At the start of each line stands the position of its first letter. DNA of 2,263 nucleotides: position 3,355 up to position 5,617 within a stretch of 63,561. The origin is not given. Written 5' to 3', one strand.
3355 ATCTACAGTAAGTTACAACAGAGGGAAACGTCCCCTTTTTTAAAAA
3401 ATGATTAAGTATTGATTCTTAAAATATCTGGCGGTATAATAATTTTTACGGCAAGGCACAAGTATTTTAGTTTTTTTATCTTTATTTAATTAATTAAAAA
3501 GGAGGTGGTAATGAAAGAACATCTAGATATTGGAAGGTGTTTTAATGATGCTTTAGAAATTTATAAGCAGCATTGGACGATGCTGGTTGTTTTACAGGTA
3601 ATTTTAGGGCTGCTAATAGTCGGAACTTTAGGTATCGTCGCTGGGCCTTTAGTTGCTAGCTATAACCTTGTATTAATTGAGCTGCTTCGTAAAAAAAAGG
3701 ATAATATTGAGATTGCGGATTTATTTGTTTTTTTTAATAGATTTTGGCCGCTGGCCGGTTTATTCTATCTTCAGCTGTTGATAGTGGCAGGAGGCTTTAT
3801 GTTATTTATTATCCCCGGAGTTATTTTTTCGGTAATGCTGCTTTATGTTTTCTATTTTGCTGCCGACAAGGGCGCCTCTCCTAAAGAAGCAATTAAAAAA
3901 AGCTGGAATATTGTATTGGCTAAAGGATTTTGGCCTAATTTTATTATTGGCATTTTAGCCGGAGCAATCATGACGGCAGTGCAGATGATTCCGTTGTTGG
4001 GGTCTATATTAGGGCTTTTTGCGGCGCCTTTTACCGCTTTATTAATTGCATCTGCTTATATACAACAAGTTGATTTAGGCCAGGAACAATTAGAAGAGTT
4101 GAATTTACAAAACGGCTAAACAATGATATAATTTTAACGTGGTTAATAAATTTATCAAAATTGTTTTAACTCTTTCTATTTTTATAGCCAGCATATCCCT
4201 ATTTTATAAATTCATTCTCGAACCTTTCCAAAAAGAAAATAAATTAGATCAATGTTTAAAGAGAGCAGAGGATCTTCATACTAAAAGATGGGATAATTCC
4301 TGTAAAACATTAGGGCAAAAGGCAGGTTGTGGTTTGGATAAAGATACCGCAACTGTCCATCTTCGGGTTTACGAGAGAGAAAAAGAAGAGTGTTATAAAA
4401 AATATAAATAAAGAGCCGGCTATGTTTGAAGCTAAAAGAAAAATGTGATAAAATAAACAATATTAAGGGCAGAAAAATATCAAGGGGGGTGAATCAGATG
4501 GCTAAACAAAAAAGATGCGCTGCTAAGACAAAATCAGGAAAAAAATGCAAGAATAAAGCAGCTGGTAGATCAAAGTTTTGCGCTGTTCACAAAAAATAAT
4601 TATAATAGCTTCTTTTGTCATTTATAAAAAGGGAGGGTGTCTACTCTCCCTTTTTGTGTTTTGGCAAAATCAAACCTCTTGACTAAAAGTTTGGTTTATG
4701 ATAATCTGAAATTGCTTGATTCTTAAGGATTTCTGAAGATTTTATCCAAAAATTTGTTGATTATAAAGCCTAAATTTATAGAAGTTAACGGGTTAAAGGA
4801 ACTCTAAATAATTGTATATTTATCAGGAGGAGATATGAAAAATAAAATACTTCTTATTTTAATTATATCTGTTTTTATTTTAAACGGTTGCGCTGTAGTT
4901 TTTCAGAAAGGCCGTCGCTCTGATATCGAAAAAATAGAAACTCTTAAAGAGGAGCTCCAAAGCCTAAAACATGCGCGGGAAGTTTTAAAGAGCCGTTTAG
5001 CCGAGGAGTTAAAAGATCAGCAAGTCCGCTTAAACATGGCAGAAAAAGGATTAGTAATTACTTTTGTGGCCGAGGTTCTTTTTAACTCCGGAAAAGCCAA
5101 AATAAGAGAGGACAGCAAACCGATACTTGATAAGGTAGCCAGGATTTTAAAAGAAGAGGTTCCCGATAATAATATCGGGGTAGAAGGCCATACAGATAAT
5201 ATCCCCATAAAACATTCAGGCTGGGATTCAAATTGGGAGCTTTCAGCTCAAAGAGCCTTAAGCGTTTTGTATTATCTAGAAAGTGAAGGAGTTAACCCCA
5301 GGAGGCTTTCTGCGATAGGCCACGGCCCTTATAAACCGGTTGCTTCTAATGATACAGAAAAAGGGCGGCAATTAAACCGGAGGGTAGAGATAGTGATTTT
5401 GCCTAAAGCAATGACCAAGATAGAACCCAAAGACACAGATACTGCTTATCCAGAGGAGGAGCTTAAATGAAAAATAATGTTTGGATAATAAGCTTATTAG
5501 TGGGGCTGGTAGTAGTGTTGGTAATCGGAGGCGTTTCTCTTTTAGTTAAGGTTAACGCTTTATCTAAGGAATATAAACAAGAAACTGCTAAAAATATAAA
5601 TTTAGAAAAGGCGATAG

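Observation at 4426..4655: Unannotated stand-alone transcription unit for a 33-aa basic CCCH zinc-finger peptide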

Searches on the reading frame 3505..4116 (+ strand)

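Call 5: search_protein_families(library=pfam, proteins=[window:3505-4116:+], max_evalue=10)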
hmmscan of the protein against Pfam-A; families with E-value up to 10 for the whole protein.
window:3505-4116:+ (204 aa): 1 family
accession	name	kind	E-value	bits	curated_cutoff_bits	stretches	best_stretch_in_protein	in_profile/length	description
PF06790.16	UPF0259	-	0.00061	20.1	31.4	1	45-139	95-189/248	Uncharacterised protein family (UPF0259)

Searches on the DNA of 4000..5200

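Call 61: search_rna_families(source=window, start=4000, end=5200, threshold=evalue, max_evalue=1)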
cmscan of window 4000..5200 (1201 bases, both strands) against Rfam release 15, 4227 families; matches with E-value up to 1: 7.
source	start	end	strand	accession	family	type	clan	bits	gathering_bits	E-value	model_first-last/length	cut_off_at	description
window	4589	4658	+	RF01403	STnc290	Gene; sRNA;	-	27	60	0.031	1-65/65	no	STnc290 Hfq binding RNA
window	4578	4661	+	RF02059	STnc50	Gene; sRNA;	-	26.8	55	0.051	1-84/84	no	Salmonella enterica sRNA STnc40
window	4550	4662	+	RF00558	L20_leader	Cis-reg; leader;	-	24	58.7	0.042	1-127/127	no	Ribosomal protein L20 leader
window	4612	4669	+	RF03831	mir-627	Gene; miRNA;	-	22.2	86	0.055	1-87/87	no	mir-627 microRNA precursor family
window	4616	4666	+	RF00979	mir-553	Gene; miRNA;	-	20.8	82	0.56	1-62/62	no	mir-553 microRNA precursor family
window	4906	4941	-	RF01345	CRISPR-DR35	Gene; CRISPR;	-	20.3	35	0.51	1-36/36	no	CRISPR RNA direct repeat element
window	4624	4657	+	RF00084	CsrC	Gene; sRNA;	CL00106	14.2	61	0.11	210-243/255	no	CsrC RNA family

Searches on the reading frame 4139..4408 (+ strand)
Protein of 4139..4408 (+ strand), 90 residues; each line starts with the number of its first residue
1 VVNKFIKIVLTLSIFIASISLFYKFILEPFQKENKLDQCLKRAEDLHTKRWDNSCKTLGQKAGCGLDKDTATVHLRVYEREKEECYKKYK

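Call 5: search_protein_families(library=pfam, proteins=[window:4139-4408:+], max_evalue=10)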
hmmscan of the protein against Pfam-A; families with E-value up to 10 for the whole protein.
window:4139-4408:+ (90 aa): 0 families

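Call 6: search_protein_families(library=ncbifam, proteins=[window:4139-4408:+], max_evalue=10)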
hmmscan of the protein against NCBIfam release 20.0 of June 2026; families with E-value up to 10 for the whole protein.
window:4139-4408:+ (90 aa): 1 family
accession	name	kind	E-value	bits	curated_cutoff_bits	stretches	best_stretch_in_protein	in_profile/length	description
NF040827.1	CotZ_rel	equivalog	0.013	14.9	90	1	14-87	94-166/212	CotZ-related putative spore coat protein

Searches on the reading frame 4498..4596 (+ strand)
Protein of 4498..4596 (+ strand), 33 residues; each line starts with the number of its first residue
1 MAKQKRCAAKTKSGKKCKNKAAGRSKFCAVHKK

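Call 5: search_protein_families(library=pfam, proteins=[window:4498-4596:+], max_evalue=10)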
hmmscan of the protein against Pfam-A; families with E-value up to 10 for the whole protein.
seq(33 aa): 1 family
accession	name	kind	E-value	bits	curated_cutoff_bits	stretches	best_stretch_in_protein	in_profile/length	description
PF11722.13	zf-TRM13_CCCH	-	0.14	12.2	20.9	1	16-32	13-29/29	CCCH zinc finger in TRM13 protein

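Call 6: search_protein_families(library=ncbifam, proteins=[window:4498-4596:+], max_evalue=10)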
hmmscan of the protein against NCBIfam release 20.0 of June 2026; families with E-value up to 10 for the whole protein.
seq(33 aa): 2 families
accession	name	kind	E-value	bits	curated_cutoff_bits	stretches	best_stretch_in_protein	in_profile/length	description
NF045806.1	GvpO_arch_Nterm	equivalog_domain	0.00011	21.7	52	1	5-31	1-26/35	gas vesicle protein GvpO, halophile-type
NF041373.1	HGG_STG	domain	0.0004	20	29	1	7-31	1-25/38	HGGxSTG domain-containing protein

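Call 58: search_dna_similar(query=window:4498-4596:+, collection=phages, mode=protein, max_evalue=1, max_rows=15)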
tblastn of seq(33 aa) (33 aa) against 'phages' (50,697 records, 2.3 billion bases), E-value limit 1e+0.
Records with a match: 5; places in all: 5; records where one place covers at least 80% of the query: 0.
Best place of each record, by identity: <60% 5.
By first word of the organism name: Mycobacterium 4; Bacteriophage 1.
By host as written in the record: Mycobacterium smegmatis mc2 155 2; Mycobacterium smegmatis mc2155 1; Mycobacterium smegmatis mc#155 1; - 1.
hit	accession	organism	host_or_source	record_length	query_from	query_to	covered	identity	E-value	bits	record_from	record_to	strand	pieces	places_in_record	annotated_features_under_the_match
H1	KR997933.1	Mycobacterium phage Madruga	Mycobacterium smegmatis mc2155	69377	7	31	76%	53.8%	8e-1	30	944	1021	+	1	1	hypothetical protein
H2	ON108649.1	Mycobacterium phage Labelle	Mycobacterium smegmatis mc#155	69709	7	31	76%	53.8%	8e-1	30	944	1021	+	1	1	3: DNA binding protein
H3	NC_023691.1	Mycobacterium phage Patience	Mycobacterium smegmatis mc2 155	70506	7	31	76%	53.8%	8e-1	30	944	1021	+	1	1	3: terminase small subunit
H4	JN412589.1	Mycobacterium phage Patience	Mycobacterium smegmatis mc2 155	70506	7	31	76%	53.8%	8e-1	30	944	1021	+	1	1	3: hypothetical protein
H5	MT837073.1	Bacteriophage sp.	human fecal samples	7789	6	31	79%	46.2%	7e-1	30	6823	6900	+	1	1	record has no annotation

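Call 59: search_dna_similar(query=window:4498-4596:+, collection=plasmids, mode=protein, max_evalue=1, max_rows=15)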
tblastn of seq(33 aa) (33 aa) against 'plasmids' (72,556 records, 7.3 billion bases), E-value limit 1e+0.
No match.

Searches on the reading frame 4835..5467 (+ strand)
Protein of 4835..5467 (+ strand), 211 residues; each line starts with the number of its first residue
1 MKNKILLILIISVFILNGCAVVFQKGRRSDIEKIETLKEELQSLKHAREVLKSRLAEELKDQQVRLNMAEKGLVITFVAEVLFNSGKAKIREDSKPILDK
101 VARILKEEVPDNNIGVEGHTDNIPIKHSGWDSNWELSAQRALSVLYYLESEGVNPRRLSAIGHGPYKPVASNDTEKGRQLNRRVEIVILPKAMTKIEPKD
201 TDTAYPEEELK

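Call 5: search_protein_families(library=pfam, proteins=[window:4835-5467:+], max_evalue=10)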
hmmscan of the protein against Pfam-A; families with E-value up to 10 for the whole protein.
window:4835-5467:+ (211 aa): 5 families
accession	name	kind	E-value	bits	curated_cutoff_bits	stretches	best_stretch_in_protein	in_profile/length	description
PF00691.25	OmpA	-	1.3e-21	77.2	27.2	1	82-182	1-98/98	OmpA family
PF05812.17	Herpes_BLRF2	-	0.0004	20.9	25.8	1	34-101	4-71/119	Herpesvirus BLRF2 protein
PF23884.1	DUF7237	-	0.0018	18.9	27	1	5-56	4-55/77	Family of unknown function (DUF7237)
PF19579.4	FtsL_2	-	0.028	14.8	24.6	1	30-74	41-85/100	Bacteriodetes cell division protein (FtsL-like)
PF04822.18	Takusan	-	0.17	12.2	28.1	1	29-57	14-42/85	Takusan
